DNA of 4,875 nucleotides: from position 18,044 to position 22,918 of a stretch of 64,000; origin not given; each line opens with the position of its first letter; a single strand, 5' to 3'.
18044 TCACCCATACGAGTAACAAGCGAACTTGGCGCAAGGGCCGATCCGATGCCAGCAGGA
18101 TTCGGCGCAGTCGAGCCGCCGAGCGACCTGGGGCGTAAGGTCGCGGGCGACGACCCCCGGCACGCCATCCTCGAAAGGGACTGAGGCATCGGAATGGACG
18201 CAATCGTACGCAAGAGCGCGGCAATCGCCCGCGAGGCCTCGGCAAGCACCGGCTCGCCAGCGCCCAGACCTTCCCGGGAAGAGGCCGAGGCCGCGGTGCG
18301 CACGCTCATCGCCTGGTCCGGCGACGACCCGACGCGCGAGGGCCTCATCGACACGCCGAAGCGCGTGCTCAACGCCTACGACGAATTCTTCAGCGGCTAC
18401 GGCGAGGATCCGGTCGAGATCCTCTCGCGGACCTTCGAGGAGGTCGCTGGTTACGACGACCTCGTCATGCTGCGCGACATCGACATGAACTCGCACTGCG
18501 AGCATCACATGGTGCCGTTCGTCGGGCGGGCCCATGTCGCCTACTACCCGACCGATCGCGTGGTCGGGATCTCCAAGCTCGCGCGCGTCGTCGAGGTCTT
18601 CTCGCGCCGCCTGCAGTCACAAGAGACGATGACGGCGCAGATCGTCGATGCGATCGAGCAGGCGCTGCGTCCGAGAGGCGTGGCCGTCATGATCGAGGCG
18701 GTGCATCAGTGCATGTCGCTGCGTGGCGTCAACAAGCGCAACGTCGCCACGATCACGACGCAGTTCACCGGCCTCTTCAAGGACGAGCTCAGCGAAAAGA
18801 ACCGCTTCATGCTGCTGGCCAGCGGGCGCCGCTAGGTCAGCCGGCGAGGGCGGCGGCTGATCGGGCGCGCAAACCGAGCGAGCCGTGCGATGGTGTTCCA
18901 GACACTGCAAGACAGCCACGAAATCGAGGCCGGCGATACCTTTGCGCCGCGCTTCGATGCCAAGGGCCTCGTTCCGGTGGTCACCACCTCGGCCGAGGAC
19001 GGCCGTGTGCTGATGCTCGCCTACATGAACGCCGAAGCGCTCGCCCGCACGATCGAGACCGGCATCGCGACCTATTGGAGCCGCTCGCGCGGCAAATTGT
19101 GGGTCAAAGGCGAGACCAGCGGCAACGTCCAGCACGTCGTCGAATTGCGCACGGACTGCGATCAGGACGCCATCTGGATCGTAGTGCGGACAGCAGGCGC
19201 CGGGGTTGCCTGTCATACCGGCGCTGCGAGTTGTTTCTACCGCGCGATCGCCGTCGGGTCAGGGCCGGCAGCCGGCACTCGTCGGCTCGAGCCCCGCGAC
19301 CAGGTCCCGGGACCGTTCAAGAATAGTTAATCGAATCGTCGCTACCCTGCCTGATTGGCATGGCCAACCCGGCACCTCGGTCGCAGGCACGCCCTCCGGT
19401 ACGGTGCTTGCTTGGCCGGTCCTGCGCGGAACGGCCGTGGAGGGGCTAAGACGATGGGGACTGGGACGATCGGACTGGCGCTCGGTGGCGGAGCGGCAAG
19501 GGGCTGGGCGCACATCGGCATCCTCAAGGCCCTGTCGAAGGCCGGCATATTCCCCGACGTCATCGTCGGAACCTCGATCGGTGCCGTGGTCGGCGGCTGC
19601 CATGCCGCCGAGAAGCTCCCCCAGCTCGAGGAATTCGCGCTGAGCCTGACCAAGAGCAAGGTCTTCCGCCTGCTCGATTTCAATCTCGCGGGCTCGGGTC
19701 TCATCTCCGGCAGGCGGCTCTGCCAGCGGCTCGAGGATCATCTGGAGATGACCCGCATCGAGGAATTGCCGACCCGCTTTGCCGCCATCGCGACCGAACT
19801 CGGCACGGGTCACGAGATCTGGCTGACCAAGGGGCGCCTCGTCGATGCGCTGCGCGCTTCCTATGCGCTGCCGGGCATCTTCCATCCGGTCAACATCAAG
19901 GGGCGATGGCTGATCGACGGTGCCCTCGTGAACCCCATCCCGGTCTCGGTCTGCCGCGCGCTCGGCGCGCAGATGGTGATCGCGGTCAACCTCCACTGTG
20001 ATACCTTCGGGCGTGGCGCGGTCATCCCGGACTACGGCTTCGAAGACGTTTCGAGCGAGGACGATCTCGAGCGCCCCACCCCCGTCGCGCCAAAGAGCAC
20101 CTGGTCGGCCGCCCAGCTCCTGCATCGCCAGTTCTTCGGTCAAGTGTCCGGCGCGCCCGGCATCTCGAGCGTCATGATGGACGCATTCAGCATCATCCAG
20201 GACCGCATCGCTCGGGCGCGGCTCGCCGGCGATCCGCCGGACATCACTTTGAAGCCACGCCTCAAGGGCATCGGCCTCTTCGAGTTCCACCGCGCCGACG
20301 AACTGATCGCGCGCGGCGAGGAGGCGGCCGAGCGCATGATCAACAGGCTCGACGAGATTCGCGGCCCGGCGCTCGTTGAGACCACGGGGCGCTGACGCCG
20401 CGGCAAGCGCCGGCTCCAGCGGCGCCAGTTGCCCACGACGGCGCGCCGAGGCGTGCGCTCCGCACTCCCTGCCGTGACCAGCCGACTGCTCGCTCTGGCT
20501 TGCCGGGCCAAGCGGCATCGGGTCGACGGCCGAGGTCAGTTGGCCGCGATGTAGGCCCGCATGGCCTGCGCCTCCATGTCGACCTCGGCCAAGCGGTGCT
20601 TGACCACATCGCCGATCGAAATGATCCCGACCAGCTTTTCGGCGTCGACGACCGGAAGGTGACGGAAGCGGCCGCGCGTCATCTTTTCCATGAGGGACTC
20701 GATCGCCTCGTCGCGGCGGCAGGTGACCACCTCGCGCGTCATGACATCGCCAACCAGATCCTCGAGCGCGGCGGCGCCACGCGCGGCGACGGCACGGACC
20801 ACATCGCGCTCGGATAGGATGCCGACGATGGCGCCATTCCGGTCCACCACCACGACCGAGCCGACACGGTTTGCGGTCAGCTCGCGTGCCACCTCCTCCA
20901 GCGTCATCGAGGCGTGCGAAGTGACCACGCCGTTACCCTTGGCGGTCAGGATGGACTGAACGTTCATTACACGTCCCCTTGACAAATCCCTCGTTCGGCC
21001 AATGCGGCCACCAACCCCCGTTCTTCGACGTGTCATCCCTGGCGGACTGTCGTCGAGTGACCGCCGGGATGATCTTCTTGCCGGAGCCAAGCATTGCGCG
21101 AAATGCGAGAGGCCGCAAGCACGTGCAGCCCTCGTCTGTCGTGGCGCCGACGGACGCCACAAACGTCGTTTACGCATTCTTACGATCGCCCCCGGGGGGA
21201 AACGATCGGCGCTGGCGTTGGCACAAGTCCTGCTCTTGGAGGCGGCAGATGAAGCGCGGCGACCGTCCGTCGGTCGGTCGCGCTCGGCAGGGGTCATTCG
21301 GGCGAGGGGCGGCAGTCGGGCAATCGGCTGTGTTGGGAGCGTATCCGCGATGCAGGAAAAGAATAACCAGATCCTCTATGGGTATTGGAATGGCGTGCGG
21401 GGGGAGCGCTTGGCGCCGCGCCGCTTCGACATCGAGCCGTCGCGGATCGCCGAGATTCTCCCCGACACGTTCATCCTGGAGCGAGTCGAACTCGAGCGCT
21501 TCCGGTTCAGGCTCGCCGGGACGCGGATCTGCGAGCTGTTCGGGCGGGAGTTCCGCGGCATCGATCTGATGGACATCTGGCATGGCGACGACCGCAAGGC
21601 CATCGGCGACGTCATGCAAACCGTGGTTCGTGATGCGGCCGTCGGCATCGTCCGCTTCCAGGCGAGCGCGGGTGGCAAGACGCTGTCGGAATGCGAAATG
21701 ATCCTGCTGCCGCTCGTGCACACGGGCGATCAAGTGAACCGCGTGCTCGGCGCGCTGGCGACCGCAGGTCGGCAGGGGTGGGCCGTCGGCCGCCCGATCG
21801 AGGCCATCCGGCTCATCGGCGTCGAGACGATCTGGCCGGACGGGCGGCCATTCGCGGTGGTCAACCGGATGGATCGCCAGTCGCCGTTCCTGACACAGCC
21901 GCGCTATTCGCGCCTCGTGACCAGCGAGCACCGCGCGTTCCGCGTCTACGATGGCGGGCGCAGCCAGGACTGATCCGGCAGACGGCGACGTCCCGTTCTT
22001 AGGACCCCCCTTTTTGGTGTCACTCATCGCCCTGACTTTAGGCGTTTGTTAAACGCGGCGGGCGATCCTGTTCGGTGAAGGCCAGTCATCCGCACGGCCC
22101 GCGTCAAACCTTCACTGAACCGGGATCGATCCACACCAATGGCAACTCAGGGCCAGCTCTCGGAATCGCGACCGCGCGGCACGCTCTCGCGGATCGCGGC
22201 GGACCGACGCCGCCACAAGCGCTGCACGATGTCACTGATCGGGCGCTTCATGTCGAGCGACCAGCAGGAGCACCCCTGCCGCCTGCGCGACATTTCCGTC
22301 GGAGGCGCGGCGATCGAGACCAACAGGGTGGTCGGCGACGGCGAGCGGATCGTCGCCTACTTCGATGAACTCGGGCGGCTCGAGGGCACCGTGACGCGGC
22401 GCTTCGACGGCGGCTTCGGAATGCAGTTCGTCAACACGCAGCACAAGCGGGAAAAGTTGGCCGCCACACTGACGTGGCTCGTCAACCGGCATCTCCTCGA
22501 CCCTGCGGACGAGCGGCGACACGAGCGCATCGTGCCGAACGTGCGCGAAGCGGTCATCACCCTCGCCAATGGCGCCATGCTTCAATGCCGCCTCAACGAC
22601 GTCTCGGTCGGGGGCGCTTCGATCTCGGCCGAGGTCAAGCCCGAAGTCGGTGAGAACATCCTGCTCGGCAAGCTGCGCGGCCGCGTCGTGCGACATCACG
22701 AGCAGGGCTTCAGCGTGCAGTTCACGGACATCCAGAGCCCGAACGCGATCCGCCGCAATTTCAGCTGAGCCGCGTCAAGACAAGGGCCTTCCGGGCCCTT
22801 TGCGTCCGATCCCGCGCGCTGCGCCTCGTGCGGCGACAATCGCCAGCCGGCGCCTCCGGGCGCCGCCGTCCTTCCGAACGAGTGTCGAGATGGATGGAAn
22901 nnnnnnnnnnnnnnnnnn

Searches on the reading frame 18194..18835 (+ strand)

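Call 43: search_protein_families(library=pfam, proteins=[window:18194-18835:+], max_evalue=0.001)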
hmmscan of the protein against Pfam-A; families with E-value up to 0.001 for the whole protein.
window:18194-18835:+ (213 aa): 2 families
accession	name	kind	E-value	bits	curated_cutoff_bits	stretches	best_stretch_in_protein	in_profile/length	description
PF01227.27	GTP_cyclohydroI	-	2.3e-71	239.4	27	1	32-207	2-176/179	GTP cyclohydrolase I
PF14489.11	QueF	-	0.00041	21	27.3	1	112-165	5-58/81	QueF-like protein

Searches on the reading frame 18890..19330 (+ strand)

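Call 43: search_protein_families(library=pfam, proteins=[window:18890-19330:+], max_evalue=0.001)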
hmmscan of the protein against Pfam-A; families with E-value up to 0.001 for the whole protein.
window:18890-19330:+ (146 aa): 1 family
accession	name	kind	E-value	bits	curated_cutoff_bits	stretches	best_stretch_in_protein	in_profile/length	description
PF01502.23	PRA-CH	-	9.8e-35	118.7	27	1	42-117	1-74/74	Phosphoribosyl-AMP cyclohydrolase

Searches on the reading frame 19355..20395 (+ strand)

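Call 43: search_protein_families(library=pfam, proteins=[window:19355-20395:+], max_evalue=0.001)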
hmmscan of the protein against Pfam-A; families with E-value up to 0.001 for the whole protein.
window:19355-20395:+ (346 aa): 1 family
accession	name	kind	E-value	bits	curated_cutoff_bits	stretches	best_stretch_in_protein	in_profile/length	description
PF01734.28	Patatin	-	9.3e-32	111.2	27.7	1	41-199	1-189/191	Patatin-like phospholipase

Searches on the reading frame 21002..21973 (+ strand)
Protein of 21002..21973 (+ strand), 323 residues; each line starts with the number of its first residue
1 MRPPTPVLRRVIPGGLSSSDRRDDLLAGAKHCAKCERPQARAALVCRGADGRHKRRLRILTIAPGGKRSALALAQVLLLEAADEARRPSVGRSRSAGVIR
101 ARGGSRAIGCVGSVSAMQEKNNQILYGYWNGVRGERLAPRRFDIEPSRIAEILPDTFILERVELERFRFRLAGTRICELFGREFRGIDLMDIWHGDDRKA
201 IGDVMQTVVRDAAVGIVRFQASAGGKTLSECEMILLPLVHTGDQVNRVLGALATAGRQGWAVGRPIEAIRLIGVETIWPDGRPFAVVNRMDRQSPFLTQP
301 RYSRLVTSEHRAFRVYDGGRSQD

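Call 44: search_protein_families(library=pfam, proteins=[window:21002-21973:+], max_evalue=0.001)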
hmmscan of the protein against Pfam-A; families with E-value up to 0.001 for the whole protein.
window:21002-21973:+ (323 aa): 1 family
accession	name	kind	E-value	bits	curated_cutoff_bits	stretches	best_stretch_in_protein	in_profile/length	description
PF07310.19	PAS_5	-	2.8e-36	124.8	22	1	117-252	1-136/137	PAS domain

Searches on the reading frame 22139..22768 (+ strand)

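Call 44: search_protein_families(library=pfam, proteins=[window:22139-22768:+], max_evalue=0.001)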
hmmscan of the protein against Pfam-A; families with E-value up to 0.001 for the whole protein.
window:22139-22768:+ (209 aa): 1 family
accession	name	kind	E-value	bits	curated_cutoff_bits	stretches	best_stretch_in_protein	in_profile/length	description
PF07238.19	PilZ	-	5.1e-22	78.6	22.5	2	22-105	1-94/102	PilZ domain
